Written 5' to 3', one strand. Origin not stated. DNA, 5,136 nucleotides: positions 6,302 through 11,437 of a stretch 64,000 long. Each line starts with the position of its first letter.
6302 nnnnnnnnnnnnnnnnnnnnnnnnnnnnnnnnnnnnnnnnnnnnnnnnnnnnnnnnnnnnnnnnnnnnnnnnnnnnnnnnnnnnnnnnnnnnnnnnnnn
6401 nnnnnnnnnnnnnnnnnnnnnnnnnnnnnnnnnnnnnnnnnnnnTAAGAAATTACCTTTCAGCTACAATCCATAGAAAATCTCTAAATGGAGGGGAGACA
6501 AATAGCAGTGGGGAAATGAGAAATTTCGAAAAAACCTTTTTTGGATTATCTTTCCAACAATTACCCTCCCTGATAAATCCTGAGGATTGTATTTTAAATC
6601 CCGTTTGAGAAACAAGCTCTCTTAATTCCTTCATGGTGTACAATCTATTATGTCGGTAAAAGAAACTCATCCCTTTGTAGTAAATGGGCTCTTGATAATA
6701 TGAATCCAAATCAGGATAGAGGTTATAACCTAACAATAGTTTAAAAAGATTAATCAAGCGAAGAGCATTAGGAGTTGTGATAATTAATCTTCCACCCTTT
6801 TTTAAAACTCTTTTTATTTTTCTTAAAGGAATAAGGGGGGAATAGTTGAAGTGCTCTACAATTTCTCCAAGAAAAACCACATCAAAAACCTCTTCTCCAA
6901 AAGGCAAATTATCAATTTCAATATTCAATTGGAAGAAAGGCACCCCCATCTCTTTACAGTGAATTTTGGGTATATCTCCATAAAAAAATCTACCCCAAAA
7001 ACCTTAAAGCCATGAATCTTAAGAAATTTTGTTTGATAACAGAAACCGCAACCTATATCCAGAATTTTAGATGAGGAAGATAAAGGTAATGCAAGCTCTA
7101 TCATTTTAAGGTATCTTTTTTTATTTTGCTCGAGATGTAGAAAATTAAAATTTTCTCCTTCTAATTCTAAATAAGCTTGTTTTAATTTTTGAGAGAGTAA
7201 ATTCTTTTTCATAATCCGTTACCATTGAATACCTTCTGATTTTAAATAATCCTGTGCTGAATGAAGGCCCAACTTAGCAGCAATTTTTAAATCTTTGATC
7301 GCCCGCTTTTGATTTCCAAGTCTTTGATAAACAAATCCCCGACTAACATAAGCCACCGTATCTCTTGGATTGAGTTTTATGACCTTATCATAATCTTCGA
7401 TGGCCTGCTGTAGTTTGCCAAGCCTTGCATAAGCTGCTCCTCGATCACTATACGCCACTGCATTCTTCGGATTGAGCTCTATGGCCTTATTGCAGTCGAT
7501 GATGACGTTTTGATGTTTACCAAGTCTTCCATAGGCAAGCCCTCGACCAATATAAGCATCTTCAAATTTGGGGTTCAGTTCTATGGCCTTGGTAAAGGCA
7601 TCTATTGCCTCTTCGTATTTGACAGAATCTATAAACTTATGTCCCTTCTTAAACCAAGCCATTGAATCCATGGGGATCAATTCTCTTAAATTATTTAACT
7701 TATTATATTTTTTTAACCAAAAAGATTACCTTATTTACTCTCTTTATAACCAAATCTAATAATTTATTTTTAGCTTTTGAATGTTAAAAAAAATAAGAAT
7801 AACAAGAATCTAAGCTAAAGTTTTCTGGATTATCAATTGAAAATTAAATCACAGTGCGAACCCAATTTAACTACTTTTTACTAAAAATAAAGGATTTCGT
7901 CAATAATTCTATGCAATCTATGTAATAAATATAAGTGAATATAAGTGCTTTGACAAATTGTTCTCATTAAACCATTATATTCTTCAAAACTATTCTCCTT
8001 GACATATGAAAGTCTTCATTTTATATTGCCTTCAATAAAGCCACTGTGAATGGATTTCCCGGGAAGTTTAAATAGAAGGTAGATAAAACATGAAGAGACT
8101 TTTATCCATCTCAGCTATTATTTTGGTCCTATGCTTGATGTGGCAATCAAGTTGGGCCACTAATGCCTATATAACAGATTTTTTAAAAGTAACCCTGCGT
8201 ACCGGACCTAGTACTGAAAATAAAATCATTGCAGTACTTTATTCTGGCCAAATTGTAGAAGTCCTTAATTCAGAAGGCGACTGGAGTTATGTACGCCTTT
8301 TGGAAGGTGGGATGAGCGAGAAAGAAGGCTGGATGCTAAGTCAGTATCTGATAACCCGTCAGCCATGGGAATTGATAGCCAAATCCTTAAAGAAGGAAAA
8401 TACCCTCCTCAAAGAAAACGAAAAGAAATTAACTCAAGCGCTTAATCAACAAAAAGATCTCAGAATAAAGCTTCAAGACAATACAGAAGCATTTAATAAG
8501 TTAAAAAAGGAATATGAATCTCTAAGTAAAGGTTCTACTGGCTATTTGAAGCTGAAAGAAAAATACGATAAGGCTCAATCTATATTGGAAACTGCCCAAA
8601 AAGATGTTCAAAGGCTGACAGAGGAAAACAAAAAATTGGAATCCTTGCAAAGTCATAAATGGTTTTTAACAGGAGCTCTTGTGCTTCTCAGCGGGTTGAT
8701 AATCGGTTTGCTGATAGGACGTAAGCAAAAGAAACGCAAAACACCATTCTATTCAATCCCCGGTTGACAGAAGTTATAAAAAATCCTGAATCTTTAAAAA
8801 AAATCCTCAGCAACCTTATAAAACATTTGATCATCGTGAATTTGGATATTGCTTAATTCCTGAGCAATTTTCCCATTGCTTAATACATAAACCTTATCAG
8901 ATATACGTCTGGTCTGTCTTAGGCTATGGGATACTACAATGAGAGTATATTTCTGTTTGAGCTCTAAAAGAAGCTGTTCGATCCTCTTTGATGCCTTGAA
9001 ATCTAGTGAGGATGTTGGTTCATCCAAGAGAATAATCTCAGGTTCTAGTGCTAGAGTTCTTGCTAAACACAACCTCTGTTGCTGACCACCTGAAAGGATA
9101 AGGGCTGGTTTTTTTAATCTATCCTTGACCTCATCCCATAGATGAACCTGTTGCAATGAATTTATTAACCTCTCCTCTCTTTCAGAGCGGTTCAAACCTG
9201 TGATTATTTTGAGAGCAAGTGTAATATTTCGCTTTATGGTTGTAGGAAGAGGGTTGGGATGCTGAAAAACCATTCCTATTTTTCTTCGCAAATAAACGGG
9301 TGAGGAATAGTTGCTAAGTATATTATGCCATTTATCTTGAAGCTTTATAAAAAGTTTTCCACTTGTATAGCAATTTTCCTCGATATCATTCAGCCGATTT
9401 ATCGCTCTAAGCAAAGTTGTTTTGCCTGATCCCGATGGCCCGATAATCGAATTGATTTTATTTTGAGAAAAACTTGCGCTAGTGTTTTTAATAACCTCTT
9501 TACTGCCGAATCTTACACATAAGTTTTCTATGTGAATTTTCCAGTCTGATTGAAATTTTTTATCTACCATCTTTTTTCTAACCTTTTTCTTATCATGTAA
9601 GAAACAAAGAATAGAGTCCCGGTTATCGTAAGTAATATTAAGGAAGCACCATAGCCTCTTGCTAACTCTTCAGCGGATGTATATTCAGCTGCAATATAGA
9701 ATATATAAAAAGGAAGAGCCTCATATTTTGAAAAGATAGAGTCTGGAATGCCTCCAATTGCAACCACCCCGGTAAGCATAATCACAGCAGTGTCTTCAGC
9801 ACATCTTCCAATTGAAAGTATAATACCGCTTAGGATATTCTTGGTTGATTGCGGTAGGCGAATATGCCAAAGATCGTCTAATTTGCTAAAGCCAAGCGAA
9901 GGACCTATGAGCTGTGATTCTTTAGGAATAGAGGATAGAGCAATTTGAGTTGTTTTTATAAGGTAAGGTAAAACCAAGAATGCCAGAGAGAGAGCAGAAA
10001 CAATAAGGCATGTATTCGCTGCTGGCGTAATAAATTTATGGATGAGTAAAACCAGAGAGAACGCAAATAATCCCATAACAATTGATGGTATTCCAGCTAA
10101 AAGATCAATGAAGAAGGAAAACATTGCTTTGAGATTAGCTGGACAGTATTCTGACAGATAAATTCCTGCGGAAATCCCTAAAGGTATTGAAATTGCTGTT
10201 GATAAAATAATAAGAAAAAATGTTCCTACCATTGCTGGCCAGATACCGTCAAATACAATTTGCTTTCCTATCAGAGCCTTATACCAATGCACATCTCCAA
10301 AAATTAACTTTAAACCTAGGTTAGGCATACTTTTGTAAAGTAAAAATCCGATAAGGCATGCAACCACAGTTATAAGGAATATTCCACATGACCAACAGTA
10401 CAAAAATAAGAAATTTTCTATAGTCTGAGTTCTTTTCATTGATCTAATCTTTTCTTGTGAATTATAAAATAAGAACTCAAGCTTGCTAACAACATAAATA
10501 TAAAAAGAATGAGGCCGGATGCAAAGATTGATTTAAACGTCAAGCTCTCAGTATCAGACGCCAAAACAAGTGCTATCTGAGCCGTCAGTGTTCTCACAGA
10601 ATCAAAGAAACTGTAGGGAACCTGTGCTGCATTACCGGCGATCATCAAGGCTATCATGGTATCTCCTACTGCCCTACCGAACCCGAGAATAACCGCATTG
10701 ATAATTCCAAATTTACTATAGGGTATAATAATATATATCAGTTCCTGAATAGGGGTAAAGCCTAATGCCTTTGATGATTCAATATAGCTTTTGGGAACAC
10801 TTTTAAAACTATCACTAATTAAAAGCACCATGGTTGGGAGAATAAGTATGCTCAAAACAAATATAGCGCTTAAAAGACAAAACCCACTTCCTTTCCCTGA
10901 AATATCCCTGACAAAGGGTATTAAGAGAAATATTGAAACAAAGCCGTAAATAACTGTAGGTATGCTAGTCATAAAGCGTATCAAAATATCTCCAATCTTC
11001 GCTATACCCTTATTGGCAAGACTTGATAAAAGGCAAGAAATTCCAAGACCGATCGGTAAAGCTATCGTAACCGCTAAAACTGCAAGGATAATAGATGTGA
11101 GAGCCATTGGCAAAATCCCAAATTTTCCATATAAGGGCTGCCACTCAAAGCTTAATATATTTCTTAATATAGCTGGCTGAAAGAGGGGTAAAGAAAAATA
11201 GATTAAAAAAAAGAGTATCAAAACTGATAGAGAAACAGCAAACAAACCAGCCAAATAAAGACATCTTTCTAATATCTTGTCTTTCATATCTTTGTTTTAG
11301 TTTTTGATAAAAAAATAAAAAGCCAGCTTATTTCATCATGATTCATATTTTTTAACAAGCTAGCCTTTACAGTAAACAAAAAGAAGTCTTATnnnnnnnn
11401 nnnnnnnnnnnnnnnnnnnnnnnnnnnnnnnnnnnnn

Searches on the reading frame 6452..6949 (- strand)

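Call 14: search_protein_families(library=pfam, proteins=[window:6452-6949:-])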
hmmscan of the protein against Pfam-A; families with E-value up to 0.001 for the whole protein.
window:6452-6949:- (165 aa): 4 families
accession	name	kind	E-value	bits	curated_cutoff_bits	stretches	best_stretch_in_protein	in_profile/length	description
PF13489.12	Methyltransf_23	-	5.3e-09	36.5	27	1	17-122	77-163/164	Methyltransferase domain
PF08241.18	Methyltransf_11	-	1.8e-08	35.3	21.2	1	11-57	50-95/95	Methyltransferase domain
PF13847.12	Methyltransf_31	-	8e-07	29.3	27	1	11-63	62-115/145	Methyltransferase domain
PF08003.17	Methyltransf_9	-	0.00062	19.3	23.8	1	6-59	168-219/315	Protein of unknown function (DUF1698)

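Call 15: search_protein_families(library=ncbifam, proteins=[window:6452-6949:-])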
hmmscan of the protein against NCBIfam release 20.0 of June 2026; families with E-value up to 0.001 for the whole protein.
window:6452-6949:- (165 aa): 5 families
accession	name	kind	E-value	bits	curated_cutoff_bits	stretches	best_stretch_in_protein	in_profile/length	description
TIGR00452.1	TIGR00452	equivalog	2e-05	23.5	275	1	8-59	171-221/316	tRNA 5-methoxyuridine(34)/uridine 5-oxyacetic acid(34) synthase CmoB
NF011650.0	PRK15068.1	equivalog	0.00015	20.7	209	1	8-59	177-227/324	tRNA 5-methoxyuridine(34)/uridine 5-oxyacetic acid(34) synthase CmoB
NF045667.1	MTase_DVU1556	equivalog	0.00019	20.9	155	1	10-120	73-162/213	DVU_1556 family methyltransferase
NF041675.1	sarc_dimgly_tmase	equivalog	0.0005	20.1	550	1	12-61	125-173/278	sarcosine/dimethylglycine N-methyltransferase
TIGR01983.1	UbiG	equivalog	0.00064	19.1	102.95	0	19-62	114-156/228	bifunctional 2-polyprenyl-6-hydroxyphenol methylase/3-demethylubiquinol 3-O-methyltransferase UbiG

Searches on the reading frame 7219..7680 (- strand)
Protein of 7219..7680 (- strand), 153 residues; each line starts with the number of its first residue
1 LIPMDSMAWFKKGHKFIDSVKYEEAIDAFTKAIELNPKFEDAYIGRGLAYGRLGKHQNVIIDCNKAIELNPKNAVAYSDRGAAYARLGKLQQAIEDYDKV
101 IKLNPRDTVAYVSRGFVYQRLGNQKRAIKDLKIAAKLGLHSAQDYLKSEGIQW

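Call 14: search_protein_families(library=pfam, proteins=[window:7219-7680:-])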
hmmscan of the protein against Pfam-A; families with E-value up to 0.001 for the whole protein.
window:7219-7680:- (153 aa): 16 families
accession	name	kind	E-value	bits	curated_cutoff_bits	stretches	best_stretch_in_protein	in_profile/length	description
PF00515.34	TPR_1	-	6.7e-35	117.9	27.8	3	74-107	1-34/34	Tetratricopeptide repeat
PF07719.23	TPR_2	-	1.1e-26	91.1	27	3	75-107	2-34/34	Tetratricopeptide repeat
PF13414.12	TPR_11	-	1.3e-26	92.4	26.8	3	14-54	2-42/42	TPR repeat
PF13431.12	TPR_17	-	7.1e-23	79.4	24.4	3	63-95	2-34/34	Tetratricopeptide repeat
PF13181.12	TPR_8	-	8.4e-23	79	25.7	2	76-106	3-33/34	Tetratricopeptide repeat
PF13371.12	TPR_9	-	2.4e-13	50.3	35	1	52-111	7-66/73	Tetratricopeptide repeat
PF13432.12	TPR_16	-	3.3e-13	50.3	32.7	1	13-74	4-65/65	Tetratricopeptide repeat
PF13428.12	TPR_14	-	1.6e-10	41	23.5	0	76-111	3-38/44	Tetratricopeptide repeat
PF13424.12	TPR_12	-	1.4e-08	35.2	30.1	2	74-129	3-66/77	Tetratricopeptide repeat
PF01239.28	PPTA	-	8.8e-08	31.9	29.5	0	22-40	1-19/32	Protein prenyltransferase alpha subunit repeat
PF23914.1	TPR_CcmH_CycH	-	1.6e-07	31.7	42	1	3-107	47-154/158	Cytochrome c-type biogenesis protein H TPR domain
PF13174.12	TPR_6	-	1.8e-07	31.8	26.3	0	80-105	6-31/33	Tetratricopeptide repeat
PF14559.12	TPR_19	-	3.5e-07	30.9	25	0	64-107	15-58/68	Tetratricopeptide repeat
PF25575.1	TPR_BSK1_C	-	2.5e-05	24.6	42.2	0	11-77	47-114/118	Serine/threonine-protein kinase BSK1-like, TPR repeats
PF12569.14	NatA_aux_su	-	0.00012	21.6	33.3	0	84-138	202-256/515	N-terminal acetyltransferase A, auxiliary subunit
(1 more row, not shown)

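Call 15: search_protein_families(library=ncbifam, proteins=[window:7219-7680:-])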
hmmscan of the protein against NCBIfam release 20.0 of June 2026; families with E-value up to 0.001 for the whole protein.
window:7219-7680:- (153 aa): 19 families
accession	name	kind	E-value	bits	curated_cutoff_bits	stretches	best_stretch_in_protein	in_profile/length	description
NF040959.1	MamA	equivalog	3.1e-17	62.7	200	2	61-136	126-201/204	magnetosome protein MamA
TIGR02521.1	type_IV_pilW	equivalog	4.3e-15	55.9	154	2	76-138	33-95/234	type IV pilus biogenesis/stability protein PilW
NF047558.1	TPR_END_plus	domain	6.5e-15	54.8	32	0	77-107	2-32/56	TPR end-of-group domain-containing protein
NF008391.2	PRK11189.1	equivalog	8.2e-13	48.5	250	1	45-132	70-157/297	lipoprotein NlpI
TIGR00990.1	3a0801s09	subfamily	2.3e-12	46.3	757.25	1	20-123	345-448/615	mitochondrial import receptor subunit TOM70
TIGR02917.1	PEP_TPR_lipo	equivalog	3.3e-11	41.8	312.2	1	54-137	343-426/899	XrtA/PEP-CTERM system TPR-repeat protein PrsT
TIGR02552.1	LcrH_SycD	equivalog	4.4e-10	39.4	104.8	1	81-139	59-117/136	SycD/LcrH family type III secretion system chaperone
NF002725.1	PRK02603.1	equivalog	6.7e-08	32.7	143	0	8-88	37-120/173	photosystem I assembly protein Ycf3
NF033762.1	social_mot_Tgl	equivalog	1.2e-07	31.3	225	1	21-132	81-194/252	social motility TPR repeat lipoprotein Tgl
NF047507.1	TPR_BatC_Lepto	exception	3.1e-07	30.1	175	0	54-109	72-131/214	TPR repeat-containing protein BatC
NF033758.1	gliding_GltE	equivalog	6e-07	28.8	225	1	68-129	284-346/411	adventurous gliding motility TPR repeat lipoprotein GltE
TIGR04510.1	mod_pep_cyc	subfamily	4.9e-06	25.3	400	0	4-47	396-439/814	putative peptide modification system cyclase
NF007302.0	PRK09782.1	equivalog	5.3e-06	24.7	1223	1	13-128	587-700/990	phage receptor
NF053607.1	CHU_0125_OmpA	equivalog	2.4e-05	23.1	620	0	9-103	22-116/639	CHU_0125 family OmpA-like outer membrane integrity protein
NF040561.1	PrimPol_Msp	equivalog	5.6e-05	21.9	200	0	19-88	38-99/515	CRISPR-associated primase-polymerase type A1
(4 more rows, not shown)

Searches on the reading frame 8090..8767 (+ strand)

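Call 14: search_protein_families(library=pfam, proteins=[window:8090-8767:+])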
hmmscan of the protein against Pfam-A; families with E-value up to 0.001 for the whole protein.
window:8090-8767:+ (225 aa): 2 families
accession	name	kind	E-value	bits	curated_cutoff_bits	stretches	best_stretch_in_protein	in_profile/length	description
PF08239.17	SH3_3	-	7.6e-11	42.5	27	1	34-87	3-53/54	Bacterial SH3 domain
PF06347.19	SH3_4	-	0.00048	20.3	24.1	1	34-69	5-40/56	Bacterial SH3 domain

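Call 15: search_protein_families(library=ncbifam, proteins=[window:8090-8767:+])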
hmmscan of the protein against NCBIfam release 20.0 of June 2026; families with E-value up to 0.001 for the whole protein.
window:8090-8767:+ (225 aa): 5 families
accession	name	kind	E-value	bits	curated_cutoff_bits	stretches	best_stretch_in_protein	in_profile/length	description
TIGR04211.1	SH3_and_anchor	equivalog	4e-39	134.3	65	1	27-217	1-192/198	TIGR04211 family SH3 domain-containing protein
NF040670.1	wall_bind_EntA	exception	3.5e-06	26.7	560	1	1-90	1-89/291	cell wall-binding protein EntA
NF040675.1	wall_bind_EntD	exception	1.3e-05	24.6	590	1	1-122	1-121/310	cell wall-binding protein EntD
NF040677.1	wall_bind_EntC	exception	1.7e-05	23.8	770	1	1-73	1-72/422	cell wall-binding protein EntC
TIGR03017.1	EpsF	equivalog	0.00039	19.3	422.75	0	96-207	305-412/444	chain length determinant protein EpsF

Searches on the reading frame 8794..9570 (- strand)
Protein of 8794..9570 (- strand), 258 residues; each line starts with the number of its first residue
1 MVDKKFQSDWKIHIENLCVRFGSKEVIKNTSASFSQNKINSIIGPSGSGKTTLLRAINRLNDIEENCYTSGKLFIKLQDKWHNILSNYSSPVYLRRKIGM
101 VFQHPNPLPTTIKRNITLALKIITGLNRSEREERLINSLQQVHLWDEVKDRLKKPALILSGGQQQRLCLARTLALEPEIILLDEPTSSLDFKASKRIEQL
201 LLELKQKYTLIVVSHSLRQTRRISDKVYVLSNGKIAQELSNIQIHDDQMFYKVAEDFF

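Call 66: search_protein_families(library=pfam, max_evalue=0.00001, proteins=[window:8794-9570:-])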
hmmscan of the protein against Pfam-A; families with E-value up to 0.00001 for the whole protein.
window:8794-9570:- (258 aa): 3 families
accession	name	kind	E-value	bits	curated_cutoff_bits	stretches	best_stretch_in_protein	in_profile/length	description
PF00005.33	ABC_tran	-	2.8e-28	99.6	25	1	28-187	2-137/137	ABC transporter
PF13304.12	AAA_21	-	8.2e-15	56.1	27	1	80-217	157-300/304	AAA domain, putative AbiEii toxin, Type IV TA system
PF02463.25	SMC_N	-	2.9e-11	43.7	40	1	29-228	16-210/220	RecF/RecN/SMC N terminal domain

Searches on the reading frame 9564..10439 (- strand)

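Call 66: search_protein_families(library=pfam, max_evalue=0.00001, proteins=[window:9564-10439:-])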
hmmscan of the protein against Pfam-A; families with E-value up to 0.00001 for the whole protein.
window:9564-10439:- (291 aa): 1 family
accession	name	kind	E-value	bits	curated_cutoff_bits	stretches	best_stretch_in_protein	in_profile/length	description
PF00528.27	BPD_transp_1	-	2.8e-10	40.6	26.4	1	85-290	2-181/184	Binding-protein-dependent transport system inner membrane component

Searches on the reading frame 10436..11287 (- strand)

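Call 66: search_protein_families(library=pfam, max_evalue=0.00001, proteins=[window:10436-11287:-])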
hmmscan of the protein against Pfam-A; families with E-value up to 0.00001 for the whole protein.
window:10436-11287:- (283 aa): 1 family
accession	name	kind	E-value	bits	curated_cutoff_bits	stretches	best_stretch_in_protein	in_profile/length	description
PF00528.27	BPD_transp_1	-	5.6e-13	49.5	26.4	1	83-275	4-174/184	Binding-protein-dependent transport system inner membrane component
